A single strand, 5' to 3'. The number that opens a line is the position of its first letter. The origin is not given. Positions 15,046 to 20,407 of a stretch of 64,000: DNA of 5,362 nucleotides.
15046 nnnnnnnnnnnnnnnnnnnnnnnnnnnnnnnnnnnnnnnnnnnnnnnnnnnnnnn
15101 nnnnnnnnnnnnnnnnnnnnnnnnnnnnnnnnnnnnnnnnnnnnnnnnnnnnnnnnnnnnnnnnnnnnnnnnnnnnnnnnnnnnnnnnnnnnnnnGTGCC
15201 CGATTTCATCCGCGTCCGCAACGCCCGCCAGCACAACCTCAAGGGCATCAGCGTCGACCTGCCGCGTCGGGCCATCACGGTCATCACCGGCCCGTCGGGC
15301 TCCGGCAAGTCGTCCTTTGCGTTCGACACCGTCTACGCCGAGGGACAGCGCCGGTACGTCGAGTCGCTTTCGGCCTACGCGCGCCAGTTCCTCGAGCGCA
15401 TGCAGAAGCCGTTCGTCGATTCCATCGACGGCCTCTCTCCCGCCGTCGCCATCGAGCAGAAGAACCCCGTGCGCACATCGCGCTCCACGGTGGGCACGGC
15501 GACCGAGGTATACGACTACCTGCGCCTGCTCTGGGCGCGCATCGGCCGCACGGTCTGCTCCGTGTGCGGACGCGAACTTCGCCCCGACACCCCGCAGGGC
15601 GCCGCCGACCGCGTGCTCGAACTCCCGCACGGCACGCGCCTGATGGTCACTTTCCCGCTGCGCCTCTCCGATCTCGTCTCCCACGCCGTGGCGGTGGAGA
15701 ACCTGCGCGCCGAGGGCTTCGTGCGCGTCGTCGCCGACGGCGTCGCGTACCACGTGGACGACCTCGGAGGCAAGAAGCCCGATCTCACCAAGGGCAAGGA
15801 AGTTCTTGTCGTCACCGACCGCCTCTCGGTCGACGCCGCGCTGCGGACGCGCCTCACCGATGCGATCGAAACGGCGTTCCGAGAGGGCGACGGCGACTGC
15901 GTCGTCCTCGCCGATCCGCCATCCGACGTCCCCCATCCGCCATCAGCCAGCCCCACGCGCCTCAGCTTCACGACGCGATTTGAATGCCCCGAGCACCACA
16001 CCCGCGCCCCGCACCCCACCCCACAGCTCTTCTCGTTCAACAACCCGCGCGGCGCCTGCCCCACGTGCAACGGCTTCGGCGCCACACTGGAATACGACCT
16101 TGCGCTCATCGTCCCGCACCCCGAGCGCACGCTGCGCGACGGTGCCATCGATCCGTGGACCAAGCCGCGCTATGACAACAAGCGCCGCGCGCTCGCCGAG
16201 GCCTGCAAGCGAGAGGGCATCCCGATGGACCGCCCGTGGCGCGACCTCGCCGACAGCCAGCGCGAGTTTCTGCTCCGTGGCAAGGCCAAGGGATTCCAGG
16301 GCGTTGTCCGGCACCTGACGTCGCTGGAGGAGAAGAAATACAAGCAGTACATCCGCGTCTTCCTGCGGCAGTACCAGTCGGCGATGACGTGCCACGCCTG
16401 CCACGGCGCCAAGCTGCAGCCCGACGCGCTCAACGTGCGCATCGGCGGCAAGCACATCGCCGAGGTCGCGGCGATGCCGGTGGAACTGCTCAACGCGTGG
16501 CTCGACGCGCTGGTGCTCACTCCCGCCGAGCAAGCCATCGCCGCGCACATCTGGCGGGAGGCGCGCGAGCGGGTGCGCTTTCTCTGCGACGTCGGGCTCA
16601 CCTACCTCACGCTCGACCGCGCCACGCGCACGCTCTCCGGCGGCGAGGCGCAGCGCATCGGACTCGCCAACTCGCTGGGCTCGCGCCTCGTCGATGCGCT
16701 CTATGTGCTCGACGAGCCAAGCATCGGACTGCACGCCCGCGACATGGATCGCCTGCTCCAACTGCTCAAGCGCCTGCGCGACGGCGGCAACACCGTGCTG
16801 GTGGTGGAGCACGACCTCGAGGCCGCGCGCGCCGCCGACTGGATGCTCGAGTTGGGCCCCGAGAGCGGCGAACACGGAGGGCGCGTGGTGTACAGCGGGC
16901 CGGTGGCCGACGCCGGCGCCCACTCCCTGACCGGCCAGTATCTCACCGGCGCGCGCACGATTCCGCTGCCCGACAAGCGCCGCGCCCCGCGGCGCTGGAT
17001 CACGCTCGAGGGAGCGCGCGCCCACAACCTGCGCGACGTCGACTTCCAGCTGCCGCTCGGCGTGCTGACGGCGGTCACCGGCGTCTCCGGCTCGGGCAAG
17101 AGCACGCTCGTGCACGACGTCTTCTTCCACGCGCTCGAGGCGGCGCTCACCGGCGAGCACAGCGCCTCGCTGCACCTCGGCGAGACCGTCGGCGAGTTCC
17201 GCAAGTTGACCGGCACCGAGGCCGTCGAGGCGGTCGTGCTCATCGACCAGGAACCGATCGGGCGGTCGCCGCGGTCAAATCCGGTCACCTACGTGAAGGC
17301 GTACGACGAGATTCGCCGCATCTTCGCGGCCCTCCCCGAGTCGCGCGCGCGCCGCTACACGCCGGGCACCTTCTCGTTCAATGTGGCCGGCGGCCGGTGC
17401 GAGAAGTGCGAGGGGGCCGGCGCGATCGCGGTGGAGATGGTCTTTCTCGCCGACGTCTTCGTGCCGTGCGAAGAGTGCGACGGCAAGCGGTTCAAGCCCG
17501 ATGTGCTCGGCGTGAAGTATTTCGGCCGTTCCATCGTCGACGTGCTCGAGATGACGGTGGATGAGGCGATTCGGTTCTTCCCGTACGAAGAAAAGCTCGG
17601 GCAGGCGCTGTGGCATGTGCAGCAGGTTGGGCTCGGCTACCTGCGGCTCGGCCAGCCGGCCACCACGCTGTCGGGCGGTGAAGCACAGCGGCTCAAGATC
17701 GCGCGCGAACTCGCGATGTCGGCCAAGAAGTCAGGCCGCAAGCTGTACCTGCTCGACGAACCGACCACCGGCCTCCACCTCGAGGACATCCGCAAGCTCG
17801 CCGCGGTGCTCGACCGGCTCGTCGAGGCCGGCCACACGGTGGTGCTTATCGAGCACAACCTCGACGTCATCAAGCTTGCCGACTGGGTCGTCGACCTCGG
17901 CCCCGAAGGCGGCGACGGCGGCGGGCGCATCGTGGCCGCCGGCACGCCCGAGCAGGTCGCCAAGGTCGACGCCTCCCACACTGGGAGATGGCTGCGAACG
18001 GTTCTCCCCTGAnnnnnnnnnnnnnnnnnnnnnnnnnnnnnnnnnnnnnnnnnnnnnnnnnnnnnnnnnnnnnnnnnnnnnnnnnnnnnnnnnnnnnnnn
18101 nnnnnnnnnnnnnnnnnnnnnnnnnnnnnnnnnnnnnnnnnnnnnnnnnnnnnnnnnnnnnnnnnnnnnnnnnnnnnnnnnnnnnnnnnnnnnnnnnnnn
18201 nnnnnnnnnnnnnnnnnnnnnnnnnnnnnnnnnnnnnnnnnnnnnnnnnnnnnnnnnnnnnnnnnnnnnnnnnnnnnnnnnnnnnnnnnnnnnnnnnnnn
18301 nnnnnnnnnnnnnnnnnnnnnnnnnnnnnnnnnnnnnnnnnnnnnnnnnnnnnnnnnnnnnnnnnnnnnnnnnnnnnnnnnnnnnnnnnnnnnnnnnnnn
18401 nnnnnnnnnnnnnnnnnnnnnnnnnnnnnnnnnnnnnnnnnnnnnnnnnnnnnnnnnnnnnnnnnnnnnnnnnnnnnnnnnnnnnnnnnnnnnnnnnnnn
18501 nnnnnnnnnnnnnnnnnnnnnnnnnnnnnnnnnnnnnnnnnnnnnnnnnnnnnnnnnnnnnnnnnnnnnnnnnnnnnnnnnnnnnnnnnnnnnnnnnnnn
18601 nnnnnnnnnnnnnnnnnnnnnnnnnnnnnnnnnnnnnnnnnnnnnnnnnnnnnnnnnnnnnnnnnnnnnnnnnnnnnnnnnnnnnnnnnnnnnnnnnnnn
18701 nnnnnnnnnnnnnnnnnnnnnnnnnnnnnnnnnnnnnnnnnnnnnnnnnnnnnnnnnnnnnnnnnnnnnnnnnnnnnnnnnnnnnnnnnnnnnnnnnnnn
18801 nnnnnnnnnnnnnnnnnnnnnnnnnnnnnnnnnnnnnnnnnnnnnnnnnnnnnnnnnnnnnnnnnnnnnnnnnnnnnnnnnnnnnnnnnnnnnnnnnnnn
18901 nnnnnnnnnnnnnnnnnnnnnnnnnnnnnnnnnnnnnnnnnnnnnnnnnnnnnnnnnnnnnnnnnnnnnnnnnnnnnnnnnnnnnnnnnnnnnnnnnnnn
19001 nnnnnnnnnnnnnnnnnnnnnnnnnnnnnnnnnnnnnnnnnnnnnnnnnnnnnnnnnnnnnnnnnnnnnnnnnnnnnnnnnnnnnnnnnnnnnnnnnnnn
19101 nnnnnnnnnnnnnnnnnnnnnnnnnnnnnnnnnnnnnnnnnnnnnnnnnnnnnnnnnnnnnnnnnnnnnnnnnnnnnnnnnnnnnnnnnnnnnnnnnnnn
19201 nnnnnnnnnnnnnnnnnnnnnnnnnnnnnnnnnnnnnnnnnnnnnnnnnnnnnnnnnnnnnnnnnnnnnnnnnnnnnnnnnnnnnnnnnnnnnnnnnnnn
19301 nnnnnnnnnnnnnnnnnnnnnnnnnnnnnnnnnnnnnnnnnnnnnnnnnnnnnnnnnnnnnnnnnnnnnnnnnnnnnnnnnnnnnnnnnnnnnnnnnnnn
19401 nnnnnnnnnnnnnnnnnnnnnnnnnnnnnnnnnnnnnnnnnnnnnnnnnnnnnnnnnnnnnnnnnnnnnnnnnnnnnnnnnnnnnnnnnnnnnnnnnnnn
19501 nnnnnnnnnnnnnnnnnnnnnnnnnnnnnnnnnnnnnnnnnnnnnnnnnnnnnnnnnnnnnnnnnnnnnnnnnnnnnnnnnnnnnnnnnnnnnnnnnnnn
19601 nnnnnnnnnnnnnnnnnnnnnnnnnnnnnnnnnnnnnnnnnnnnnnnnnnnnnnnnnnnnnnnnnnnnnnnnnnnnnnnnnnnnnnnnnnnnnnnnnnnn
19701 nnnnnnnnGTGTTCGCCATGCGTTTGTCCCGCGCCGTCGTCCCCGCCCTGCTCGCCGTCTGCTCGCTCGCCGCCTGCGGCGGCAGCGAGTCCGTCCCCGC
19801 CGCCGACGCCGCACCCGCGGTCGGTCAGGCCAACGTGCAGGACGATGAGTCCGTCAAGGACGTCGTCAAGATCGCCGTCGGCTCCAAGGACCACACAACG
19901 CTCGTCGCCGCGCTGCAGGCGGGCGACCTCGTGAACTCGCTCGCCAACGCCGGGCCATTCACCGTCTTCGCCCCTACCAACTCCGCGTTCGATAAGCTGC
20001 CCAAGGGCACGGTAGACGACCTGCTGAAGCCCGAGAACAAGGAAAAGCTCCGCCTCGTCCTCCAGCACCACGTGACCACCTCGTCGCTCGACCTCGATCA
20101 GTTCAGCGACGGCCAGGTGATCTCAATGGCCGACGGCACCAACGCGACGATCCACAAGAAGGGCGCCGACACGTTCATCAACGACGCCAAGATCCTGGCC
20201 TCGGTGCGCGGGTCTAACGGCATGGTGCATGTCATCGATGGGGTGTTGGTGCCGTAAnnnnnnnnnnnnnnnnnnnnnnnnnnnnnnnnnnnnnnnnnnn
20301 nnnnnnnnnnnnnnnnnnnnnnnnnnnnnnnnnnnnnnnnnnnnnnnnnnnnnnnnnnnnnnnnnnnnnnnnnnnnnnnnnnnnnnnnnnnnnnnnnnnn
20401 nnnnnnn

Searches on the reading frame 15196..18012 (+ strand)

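Call 101: search_protein_families(library=pfam, proteins=[window:15196-18012:+], max_evalue=0.00001)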
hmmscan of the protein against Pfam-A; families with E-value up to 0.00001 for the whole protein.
window:15196-18012:+ (938 aa): 10 families
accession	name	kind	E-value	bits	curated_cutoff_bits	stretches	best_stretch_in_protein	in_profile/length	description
PF00005.33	ABC_tran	-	1.4e-22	81.2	25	1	785-858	73-137/137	ABC transporter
PF17760.6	UvrA_inter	-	5.3e-17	62.1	23.3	1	133-238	3-106/109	UvrA interaction domain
PF17755.6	UvrA_DNA-bind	-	5.8e-15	56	23.2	1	301-366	1-66/110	UvrA DNA-binding domain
PF02463.25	SMC_N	-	1.1e-10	41.8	40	0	824-896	136-206/220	RecF/RecN/SMC N terminal domain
PF13304.12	AAA_21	-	1.5e-10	42.1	27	0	487-537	244-296/304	AAA domain, putative AbiEii toxin, Type IV TA system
PF13555.12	AAA_29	-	7.9e-09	35.6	27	0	622-639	23-39/61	P-loop containing region of AAA domain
PF13191.12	AAA_16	-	1.2e-08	36.1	32.6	0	626-658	28-63/167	AAA ATPase domain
PF13476.12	AAA_23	-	4.5e-08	34.4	27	0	5-41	2-35/201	AAA domain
PF20703.3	nSTAND1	-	3.9e-06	27.2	27.1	0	11-48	19-56/379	Novel STAND NTPase 1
PF13481.12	AAA_25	-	3.9e-06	27.1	27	0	619-647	30-58/195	AAA domain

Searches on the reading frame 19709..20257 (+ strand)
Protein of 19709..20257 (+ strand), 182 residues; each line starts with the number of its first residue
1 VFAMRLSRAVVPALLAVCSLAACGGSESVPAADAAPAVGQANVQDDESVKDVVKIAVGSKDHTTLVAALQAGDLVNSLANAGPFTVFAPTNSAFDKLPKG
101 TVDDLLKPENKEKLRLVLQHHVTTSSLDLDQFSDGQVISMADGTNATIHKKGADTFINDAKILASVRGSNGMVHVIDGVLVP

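Call 101: search_protein_families(library=pfam, proteins=[window:19709-20257:+], max_evalue=0.00001)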
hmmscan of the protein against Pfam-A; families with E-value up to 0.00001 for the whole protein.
window:19709-20257:+ (182 aa): 1 family
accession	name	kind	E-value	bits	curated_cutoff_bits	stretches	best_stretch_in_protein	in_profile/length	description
PF02469.27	Fasciclin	-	9.7e-30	103.8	22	1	61-182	2-123/123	Fasciclin domain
